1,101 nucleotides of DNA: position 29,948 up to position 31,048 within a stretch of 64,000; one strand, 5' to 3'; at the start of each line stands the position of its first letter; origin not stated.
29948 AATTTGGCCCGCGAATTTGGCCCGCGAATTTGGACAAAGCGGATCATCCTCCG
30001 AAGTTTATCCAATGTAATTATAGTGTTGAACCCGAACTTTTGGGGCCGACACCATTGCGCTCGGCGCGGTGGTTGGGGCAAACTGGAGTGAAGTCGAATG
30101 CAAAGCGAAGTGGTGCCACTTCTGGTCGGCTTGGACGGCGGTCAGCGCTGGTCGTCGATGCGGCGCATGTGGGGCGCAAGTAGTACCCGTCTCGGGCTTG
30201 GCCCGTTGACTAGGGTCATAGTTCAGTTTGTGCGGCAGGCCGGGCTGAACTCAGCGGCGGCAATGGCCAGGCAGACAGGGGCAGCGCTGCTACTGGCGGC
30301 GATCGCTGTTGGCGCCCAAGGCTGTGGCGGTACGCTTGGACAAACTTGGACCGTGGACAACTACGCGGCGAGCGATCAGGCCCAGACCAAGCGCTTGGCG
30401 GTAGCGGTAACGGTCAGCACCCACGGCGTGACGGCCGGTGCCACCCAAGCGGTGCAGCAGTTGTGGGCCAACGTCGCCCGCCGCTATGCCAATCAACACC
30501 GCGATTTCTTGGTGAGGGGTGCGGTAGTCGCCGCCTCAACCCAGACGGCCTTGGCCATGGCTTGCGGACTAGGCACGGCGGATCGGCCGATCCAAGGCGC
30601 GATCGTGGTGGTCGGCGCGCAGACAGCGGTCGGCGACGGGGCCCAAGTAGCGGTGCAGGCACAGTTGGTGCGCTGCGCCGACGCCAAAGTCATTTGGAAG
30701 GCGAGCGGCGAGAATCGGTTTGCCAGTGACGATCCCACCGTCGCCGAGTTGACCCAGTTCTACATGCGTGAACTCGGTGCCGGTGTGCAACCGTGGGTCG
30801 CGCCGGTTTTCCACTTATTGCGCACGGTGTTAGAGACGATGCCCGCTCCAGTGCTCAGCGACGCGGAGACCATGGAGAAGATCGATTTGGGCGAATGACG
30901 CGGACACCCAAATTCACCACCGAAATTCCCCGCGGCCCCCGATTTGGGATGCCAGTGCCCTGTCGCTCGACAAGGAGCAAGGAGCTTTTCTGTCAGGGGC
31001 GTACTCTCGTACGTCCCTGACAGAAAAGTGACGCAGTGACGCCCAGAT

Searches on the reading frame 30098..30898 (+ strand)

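Call 40: search_protein_families(library=pfam, proteins=[window:30098-30898:+], max_evalue=0.001)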
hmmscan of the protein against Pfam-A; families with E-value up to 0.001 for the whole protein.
window:30098-30898:+ (266 aa): 0 families

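Call 44: search_protein_families(library=ncbifam, proteins=[window:30098-30898:+], max_evalue=0.01)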
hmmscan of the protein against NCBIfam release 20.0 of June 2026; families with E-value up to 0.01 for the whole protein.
window:30098-30898:+ (266 aa): 1 family
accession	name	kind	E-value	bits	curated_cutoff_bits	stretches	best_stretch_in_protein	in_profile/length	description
TIGR04455.1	lipo_MXAN_6521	subfamily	1.8e-37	128.9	60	1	69-266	11-192/192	MXAN_6521/LA_1396 family lipoprotein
